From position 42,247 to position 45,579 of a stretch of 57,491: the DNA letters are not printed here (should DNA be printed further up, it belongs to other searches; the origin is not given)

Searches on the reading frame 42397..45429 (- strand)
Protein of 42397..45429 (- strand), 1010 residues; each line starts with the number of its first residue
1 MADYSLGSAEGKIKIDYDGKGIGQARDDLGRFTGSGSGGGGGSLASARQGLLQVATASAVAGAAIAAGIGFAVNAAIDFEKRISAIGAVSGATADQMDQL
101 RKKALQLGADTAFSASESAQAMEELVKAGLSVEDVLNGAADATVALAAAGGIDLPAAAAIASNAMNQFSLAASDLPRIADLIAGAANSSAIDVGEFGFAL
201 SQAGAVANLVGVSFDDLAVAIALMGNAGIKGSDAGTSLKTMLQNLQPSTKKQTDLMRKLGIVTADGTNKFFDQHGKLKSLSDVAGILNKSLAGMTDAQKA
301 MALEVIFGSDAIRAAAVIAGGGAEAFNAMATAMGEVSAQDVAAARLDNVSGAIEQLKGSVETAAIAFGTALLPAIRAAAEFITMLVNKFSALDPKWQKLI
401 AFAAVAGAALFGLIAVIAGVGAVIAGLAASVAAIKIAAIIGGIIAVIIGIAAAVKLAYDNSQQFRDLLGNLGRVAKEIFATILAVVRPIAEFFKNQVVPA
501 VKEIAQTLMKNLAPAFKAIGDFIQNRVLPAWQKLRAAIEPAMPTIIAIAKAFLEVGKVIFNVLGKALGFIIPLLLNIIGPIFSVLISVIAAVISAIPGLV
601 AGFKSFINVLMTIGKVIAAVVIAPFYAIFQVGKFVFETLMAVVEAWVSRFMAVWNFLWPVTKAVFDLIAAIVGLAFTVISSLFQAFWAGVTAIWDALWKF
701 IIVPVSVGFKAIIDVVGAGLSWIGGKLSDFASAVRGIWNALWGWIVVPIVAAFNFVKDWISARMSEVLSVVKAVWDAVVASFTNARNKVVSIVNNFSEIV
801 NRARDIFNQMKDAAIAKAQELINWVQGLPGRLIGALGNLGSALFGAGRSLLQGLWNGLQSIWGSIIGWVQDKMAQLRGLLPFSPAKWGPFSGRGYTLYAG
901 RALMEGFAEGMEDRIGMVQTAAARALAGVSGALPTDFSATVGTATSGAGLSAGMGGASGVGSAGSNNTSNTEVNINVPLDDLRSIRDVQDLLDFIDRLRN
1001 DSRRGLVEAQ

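Call 16: search_protein_families(library=phrogs, proteins=[window:42397-45429:-])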
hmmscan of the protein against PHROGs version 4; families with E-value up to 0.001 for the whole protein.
window:42397-45429:- (1010 aa): 34 families (the best 25 are shown)
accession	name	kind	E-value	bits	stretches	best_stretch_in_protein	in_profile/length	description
phrog_1533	-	tail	1.2e-102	345.5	1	55-507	233-686/1688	tail length tape measure protein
phrog_4704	-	tail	1.6e-88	298.9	1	63-426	206-565/625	tail length tape measure protein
phrog_5218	-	unknown function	1.5e-85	289.5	1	45-474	205-677/1599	-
phrog_1272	-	tail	1.8e-81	275.6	1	39-866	222-1064/1606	tail length tape measure protein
phrog_58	-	tail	3.9e-75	255.2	2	37-745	291-893/1544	tail length tape measure protein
phrog_5493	-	tail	1.2e-70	240.1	2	46-464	40-471/1102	tail length tape measure protein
phrog_28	-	tail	4.9e-70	238.4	1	47-501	255-706/1228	tail length tape measure protein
phrog_167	-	tail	4.3e-68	231.2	1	59-871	275-987/1555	tail length tape measure protein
phrog_991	-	tail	1.3e-66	226.2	2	33-527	251-725/1966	tail length tape measure protein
phrog_9696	-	tail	3.3e-65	221.6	1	35-361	37-352/1415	tail length tape measure protein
phrog_1293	-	tail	1e-54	186.9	1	43-437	148-555/1424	tail length tape measure protein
phrog_19074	-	unknown function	1.2e-49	170.2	1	54-385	130-458/1384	-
phrog_36752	-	unknown function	3.7e-42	145.2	1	59-449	59-445/1078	-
phrog_305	-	tail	8.1e-42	144.9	1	466-962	354-769/1001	tail length tape measure protein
phrog_10780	-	tail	3.7e-33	115.4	1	41-555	36-434/1694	tail length tape measure protein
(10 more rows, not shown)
